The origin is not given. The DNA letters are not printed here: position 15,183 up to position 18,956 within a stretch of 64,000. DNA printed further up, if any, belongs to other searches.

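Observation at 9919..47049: Two diverged, convergent copies of a three-gene giant-protein cassette that I cannot assign to any known system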

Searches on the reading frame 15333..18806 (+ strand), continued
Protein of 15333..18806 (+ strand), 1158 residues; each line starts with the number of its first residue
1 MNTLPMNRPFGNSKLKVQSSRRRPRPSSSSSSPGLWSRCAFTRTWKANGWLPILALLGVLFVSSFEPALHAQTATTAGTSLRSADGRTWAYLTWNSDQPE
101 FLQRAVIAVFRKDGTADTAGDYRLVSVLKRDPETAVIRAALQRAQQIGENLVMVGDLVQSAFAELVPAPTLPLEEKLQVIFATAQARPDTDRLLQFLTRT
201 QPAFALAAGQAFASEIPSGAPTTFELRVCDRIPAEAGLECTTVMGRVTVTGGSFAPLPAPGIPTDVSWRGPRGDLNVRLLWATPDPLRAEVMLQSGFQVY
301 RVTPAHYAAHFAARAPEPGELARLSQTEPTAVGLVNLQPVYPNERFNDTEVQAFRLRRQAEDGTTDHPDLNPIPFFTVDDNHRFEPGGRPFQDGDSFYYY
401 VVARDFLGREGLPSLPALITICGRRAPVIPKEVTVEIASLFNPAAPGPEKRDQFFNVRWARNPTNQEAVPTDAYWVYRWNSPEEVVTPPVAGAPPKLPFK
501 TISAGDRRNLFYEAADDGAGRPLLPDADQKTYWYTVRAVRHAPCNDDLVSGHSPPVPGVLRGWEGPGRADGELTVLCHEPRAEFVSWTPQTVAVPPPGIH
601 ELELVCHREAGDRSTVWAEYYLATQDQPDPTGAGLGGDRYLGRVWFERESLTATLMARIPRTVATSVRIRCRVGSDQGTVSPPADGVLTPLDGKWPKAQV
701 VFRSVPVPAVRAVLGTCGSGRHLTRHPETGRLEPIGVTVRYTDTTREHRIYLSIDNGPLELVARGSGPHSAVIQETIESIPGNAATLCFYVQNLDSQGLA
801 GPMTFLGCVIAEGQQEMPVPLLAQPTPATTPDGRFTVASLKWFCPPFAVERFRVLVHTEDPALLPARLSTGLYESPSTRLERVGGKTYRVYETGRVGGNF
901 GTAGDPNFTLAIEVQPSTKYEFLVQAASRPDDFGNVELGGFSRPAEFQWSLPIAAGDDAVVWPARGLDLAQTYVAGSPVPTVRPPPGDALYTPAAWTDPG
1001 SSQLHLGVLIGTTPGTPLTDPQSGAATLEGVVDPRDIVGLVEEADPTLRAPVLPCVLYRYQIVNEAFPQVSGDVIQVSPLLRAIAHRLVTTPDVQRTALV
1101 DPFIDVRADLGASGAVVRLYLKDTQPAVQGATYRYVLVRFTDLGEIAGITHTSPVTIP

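Call 42: fold_search(model_id=the predicted structure, library=pdb)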
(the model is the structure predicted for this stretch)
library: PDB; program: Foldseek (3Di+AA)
matches with E <= 10: 1816; with E <= 0.001: 208
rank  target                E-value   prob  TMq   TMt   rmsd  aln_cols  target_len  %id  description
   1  8dh8_A                1.5e-11  1.00  0.09  0.14  60.8      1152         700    8  Leptin-bound leptin receptor complex-full ECD (released 2023-04-19)
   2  8v2b_B                2.0e-11  1.00  0.11  0.20  32.0       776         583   10  Cryo-EM structure of mouse type II OSM receptor complex: model for full extracellular assembly (released 2024-11-20)
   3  8d82_A                4.1e-10  1.00  0.11  0.19  33.0       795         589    9  Cryo-EM structure of human IL-6 signaling complex in detergent: model containing full extracellular domains (released 2023-03-29)
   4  8odz_D                6.5e-10  1.00  0.11  0.19  31.7       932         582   10  Cryo-EM structure of a pre-dimerized murine IL-12 complete extracellular signaling complex (Class 1). (released 2024-02-07)
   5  8avb_B                7.1e-10  1.00  0.10  0.15  37.8       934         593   10  Cryo-EM structure for mouse leptin in complex with the mouse LEP-R ectodomain (1:2 mLEP:mLEPR model). (released 2023-04-05)
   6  8oe4_D                2.1e-09  1.00  0.10  0.19  42.7       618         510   10  Cryo-EM structure of a pre-dimerized human IL-23 complete extracellular signaling complex. (released 2024-02-07)
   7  8wa2_D                2.4e-09  0.96  0.08  0.06  38.7      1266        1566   10  cryo-EM structure of native mastigonemes isolated from Chlamydomonas reinhardtii at 3.0 angstrom resolution (released 2024-04-10)
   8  8dh9_A                4.6e-09  1.00  0.08  0.15  38.6       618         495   12  Leptin-bound leptin receptor complex-D3-D7 (released 2023-04-19)
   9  9ozc_A                4.9e-09  1.00  0.13  0.10  46.4      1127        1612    8  Cryo-EM structure of 1:2:1 ROS1/NEL/NICOL holo-complex, conformation 1. (released 2026-02-25)
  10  8v29_B                6.0e-09  1.00  0.11  0.19  31.4       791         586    9  Cryo-EM structure of human type I OSM receptor complex: model for full extracellular assembly (released 2024-11-20)
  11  8v2b_C                7.3e-09  1.00  0.11  0.17  40.9       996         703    9  Cryo-EM structure of mouse type II OSM receptor complex: model for full extracellular assembly (released 2024-11-20)
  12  8qy6_A                9.9e-09  1.00  0.11  0.19  32.5       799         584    9  Structure of interleukin 6 (gp130 P496L mutant). (released 2024-02-21)
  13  8oe0_D                1.2e-08  1.00  0.11  0.19  33.4       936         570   10  Cryo-EM structure of a pre-dimerized murine IL-12 complete extracellular signaling complex (Class 2). (released 2024-02-07)
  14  8x80_A                1.8e-08  1.00  0.09  0.13  55.8       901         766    9  Structure of leptin-LepR trimer with a small gap (released 2024-08-07)
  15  8qy5_A                3.5e-08  1.00  0.11  0.19  32.4       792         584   10  Structure of interleukin 6. (released 2024-02-21)
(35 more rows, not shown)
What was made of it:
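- On Bacterial alpha2-macroglobulin: Foldseek TM-scores are about 0.08-0.1 (call 42).
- Foldseek of P2 lists the Bacillus anthracis Sap S-layer and the Chlamydomonas mastigoneme among many fn3-string hits (call 42). Those Foldseek hits are generic, with TM-scores of about 0.06-0.1 (call 42).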

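Call 87: search_protein_families(library=phrogs, proteins=[window:15333-18806:+], max_evalue=0.01)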
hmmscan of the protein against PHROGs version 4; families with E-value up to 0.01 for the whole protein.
window:15333-18806:+ (1158 aa): 0 families

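Call 88: search_protein_families(library=padloc, proteins=[window:15333-18806:+], max_evalue=0.01)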
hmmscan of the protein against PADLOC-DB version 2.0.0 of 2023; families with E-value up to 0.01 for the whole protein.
window:15333-18806:+ (1158 aa): 0 families

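Call 102: find_encoding_contigs(protein=P0001, flank=10000, max_places=3)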
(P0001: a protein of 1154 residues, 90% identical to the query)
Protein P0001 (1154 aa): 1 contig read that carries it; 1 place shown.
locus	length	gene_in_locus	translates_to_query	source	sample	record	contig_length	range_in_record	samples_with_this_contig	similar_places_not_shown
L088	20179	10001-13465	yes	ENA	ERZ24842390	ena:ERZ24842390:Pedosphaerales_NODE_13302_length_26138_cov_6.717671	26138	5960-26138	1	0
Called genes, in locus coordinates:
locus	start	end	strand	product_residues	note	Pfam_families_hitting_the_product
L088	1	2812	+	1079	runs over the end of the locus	PF00400:WD40 (faint), PF23414:Beta-prop_EML_2 (faint), PF24814:WD40_Prp19 (faint), PF25175:Beta-prop_WDR5, PF23381:Beta-prop_IFT122_1st (weak), PF25174:Beta-prop_THOC3, PF00512:HisKA, PF02518:HATPase_c, +1 more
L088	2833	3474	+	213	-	PF00072:Response_reg, PF08279:HTH_11 (weak)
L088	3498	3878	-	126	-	-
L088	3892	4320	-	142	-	-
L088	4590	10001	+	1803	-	-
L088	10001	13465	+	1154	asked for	-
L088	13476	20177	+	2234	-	?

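Call 103: fold_search(model_id=the predicted structure, library=viral)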
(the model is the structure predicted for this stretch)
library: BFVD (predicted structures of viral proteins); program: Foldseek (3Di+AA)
matches with E <= 10: 958; with E <= 0.001: 194
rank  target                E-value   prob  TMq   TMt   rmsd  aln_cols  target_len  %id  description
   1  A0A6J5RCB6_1          3.6e-14  1.00  0.11  0.13  43.3      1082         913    9  Fibronectin type III [uncultured Caudovirales phage]
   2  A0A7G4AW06            3.1e-12  1.00  0.09  0.10  36.4       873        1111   13  Minor tail protein [Streptomyces phage Coruscant]
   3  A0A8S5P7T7            3.1e-12  1.00  0.10  0.13  53.1      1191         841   10  FN3 [Siphoviridae sp. ctmYS12]
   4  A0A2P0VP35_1          4.2e-12  1.00  0.10  0.08  39.5      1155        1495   11  Fibronectin type III domain-containing protein [Tetraselmis virus 1]
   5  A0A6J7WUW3            4.9e-12  1.00  0.10  0.12  44.3      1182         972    9  Fibronectin type-III domain-containing protein [uncultured Caudovirales phage]
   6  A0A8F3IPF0            9.4e-12  1.00  0.08  0.11  60.5       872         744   11  (no name in the UniProt tables at hand)
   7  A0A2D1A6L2            1.4e-11  1.00  0.11  0.10  32.6       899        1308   12  Minor tail protein [Rhodococcus phage Trina]
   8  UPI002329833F         2.0e-11  1.00  0.11  0.13  53.1      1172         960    9  (no name look-up for this kind of identifier)
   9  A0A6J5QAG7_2          2.0e-11  1.00  0.08  0.11  38.9       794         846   11  Tip attachment protein J [uncultured Caudovirales phage]
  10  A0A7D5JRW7            4.3e-11  1.00  0.10  0.09  30.9       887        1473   13  (no name in the UniProt tables at hand)
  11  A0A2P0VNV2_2          1.1e-10  1.00  0.09  0.08  73.6      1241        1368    9  Fibronectin type III domain-containing protein [Tetraselmis virus 1]
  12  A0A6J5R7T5            1.9e-10  1.00  0.10  0.14  48.5       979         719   13  Fibronectin type III [uncultured Caudovirales phage]
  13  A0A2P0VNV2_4          2.4e-10  1.00  0.12  0.10  34.9      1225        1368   10  Fibronectin type III domain-containing protein [Tetraselmis virus 1]
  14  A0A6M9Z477            4.0e-10  1.00  0.09  0.13  40.6       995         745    9  (no name in the UniProt tables at hand)
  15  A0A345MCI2            6.0e-10  1.00  0.10  0.11  33.4      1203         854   10  Minor tail protein [Gordonia phage Teatealatte]
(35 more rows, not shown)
